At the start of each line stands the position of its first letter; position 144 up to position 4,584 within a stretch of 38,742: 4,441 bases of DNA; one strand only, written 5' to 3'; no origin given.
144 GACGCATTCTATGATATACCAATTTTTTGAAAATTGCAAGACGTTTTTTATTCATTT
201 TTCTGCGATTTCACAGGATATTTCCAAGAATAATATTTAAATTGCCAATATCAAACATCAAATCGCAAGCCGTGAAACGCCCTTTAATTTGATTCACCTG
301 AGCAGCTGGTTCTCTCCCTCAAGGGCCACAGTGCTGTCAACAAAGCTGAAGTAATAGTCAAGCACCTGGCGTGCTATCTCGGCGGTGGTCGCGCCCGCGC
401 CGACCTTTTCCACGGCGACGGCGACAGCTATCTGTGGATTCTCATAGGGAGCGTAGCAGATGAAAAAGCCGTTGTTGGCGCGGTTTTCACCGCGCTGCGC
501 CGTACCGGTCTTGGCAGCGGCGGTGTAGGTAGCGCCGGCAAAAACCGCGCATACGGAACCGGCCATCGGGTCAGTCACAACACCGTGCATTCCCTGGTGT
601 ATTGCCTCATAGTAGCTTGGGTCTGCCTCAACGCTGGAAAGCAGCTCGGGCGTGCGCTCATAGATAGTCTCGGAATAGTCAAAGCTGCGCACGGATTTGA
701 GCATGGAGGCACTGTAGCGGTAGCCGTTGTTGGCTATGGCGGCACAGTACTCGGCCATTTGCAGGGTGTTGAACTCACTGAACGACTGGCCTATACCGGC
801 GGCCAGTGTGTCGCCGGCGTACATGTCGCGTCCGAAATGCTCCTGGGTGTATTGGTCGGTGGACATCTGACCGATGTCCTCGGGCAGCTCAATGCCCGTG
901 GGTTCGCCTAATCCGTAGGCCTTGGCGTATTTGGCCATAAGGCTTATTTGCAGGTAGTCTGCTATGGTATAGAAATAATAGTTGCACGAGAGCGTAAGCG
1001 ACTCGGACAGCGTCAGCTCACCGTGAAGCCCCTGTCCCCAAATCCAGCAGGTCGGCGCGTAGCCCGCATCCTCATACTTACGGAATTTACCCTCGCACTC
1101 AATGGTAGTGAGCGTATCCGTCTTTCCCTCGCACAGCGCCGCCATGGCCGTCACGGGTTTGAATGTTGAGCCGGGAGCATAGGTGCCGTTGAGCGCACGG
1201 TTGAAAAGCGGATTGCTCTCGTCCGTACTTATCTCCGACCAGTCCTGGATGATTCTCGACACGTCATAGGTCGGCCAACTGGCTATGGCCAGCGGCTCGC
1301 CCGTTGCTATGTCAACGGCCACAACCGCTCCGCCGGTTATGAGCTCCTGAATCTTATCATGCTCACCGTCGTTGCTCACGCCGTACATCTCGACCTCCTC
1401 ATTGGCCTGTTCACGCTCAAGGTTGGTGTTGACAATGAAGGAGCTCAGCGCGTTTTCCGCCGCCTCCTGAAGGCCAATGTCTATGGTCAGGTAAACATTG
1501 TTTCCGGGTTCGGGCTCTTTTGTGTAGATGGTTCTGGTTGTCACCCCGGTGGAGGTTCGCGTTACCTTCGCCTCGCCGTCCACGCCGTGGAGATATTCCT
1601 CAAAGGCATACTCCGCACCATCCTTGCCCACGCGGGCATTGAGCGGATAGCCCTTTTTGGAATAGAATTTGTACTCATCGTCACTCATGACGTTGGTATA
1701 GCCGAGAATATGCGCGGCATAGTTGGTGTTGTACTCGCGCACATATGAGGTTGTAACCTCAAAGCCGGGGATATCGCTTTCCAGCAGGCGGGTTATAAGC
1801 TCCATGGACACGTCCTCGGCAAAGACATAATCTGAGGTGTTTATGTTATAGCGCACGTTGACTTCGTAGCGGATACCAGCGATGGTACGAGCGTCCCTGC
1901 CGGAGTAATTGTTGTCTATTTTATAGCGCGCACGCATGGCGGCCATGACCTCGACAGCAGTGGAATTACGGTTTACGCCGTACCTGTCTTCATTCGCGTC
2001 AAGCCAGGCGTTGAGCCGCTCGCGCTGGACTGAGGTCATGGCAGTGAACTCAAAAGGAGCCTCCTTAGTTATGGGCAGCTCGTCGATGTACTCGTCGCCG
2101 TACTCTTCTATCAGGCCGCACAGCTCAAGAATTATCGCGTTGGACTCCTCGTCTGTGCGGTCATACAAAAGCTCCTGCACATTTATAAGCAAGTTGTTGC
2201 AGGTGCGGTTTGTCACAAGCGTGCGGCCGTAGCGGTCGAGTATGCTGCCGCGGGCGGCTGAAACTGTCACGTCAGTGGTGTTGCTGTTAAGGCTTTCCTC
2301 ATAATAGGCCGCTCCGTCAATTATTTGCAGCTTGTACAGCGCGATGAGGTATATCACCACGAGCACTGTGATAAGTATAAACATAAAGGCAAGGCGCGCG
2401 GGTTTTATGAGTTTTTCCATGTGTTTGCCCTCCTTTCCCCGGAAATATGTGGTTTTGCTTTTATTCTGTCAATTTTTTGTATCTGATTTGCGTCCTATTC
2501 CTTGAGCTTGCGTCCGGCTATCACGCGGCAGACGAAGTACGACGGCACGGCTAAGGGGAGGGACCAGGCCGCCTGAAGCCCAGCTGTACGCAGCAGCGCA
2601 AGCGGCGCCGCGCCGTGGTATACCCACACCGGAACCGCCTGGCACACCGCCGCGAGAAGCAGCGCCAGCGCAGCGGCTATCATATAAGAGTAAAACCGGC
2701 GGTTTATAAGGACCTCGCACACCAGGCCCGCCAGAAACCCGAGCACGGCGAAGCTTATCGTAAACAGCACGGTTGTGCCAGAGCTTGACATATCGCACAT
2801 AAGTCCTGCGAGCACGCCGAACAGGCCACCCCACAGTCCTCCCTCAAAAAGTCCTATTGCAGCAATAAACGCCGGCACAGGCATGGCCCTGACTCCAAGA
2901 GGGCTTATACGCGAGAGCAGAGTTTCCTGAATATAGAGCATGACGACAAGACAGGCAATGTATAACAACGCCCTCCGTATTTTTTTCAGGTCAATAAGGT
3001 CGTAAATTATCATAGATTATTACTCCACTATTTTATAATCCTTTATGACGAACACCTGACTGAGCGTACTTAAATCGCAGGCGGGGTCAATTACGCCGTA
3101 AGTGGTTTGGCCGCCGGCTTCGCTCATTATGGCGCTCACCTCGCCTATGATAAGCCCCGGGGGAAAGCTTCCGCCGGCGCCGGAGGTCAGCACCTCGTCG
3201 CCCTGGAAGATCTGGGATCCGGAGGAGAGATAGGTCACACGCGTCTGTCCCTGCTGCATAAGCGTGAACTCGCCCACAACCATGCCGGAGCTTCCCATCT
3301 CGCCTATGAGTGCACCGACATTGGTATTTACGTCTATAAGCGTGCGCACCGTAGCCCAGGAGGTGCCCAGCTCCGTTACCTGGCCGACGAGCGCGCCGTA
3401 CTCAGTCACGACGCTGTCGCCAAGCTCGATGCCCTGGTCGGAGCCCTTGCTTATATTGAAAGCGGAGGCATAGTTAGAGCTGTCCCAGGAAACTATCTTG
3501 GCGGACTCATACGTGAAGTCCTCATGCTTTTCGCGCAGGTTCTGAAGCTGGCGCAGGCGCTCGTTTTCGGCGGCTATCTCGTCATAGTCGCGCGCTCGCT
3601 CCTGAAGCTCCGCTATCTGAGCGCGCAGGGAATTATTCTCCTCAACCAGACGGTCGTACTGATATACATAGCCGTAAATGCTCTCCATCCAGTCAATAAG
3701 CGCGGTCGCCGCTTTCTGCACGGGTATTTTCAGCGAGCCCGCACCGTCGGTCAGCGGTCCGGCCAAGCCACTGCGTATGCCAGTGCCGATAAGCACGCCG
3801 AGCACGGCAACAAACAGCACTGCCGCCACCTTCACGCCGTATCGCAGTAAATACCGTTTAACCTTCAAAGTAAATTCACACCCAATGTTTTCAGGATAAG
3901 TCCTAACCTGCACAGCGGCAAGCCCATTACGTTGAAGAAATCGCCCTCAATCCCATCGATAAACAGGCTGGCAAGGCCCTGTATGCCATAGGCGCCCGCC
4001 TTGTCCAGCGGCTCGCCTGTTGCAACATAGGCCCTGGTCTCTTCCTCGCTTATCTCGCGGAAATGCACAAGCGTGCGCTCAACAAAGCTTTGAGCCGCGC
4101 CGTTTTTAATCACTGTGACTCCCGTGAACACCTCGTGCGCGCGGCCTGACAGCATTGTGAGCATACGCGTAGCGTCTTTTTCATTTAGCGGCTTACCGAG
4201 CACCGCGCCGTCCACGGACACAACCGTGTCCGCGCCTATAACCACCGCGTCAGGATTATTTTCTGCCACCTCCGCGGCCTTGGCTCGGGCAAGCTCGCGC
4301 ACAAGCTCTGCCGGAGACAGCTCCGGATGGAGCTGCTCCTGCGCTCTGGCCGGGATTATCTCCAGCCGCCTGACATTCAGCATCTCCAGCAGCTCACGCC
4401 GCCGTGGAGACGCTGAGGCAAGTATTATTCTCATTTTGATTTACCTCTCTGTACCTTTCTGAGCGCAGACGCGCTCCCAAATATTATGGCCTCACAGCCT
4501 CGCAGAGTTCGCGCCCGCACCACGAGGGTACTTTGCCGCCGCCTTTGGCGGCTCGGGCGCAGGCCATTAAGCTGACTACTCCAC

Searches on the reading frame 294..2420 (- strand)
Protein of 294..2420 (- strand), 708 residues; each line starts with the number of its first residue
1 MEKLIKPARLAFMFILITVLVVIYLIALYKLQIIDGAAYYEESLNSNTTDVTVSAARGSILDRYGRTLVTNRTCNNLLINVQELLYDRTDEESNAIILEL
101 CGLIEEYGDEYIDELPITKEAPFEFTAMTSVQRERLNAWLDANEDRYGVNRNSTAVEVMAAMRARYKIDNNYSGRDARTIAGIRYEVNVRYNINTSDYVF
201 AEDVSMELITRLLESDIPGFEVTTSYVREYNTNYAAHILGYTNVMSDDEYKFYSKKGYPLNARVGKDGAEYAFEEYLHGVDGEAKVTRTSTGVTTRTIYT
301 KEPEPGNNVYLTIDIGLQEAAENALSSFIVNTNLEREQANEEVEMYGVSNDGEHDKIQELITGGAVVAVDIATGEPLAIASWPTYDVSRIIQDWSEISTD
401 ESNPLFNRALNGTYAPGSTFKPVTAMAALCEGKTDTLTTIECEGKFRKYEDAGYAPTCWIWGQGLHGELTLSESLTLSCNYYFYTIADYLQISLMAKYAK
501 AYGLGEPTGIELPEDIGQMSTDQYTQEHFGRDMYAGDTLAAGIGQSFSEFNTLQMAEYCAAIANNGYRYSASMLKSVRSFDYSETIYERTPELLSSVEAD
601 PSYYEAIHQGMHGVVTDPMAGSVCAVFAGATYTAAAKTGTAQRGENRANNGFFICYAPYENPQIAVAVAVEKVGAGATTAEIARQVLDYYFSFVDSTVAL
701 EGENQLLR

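Call 13: search_protein_families(library=pfam, proteins=[window:294-2420:-])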
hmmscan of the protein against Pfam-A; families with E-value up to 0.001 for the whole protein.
window:294-2420:- (708 aa): 2 families
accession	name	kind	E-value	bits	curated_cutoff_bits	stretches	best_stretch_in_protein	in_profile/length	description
PF00905.27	Transpeptidase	-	1.9e-57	195.2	22.1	1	364-687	1-298/299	Penicillin binding protein transpeptidase domain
PF03717.20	PBP_dimer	-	1.4e-27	97.7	24.4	1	53-297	2-178/180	Penicillin-binding Protein dimerisation domain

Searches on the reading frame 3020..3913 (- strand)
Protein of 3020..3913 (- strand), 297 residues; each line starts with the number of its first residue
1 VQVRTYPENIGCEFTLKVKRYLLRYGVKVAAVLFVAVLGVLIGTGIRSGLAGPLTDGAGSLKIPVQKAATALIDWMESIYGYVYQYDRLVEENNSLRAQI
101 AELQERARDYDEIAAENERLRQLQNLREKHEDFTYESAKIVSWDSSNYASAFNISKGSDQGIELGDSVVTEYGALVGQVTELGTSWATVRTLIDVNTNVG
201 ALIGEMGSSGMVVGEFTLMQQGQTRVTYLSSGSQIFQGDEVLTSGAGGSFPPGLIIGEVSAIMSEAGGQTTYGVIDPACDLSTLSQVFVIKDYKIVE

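Call 13: search_protein_families(library=pfam, proteins=[window:3020-3913:-])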
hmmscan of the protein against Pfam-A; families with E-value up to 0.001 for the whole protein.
window:3020-3913:- (297 aa): 2 families
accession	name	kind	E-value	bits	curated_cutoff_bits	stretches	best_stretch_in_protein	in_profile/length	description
PF04085.20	MreC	-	2.3e-35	122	28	1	140-291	1-147/147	Rod shape-determining protein MreC, barrel core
PF02183.23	HALZ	-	2.1e-06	28.2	28.1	0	85-106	20-41/43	Homeobox associated leucine zipper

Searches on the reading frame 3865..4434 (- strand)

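Call 13: search_protein_families(library=pfam, proteins=[window:3865-4434:-])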
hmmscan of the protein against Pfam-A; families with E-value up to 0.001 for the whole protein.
window:3865-4434:- (189 aa): 1 family
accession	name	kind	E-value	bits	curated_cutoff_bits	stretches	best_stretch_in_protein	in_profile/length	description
PF02545.19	Maf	-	2.6e-64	216.8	27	1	2-183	1-186/187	Maf-like protein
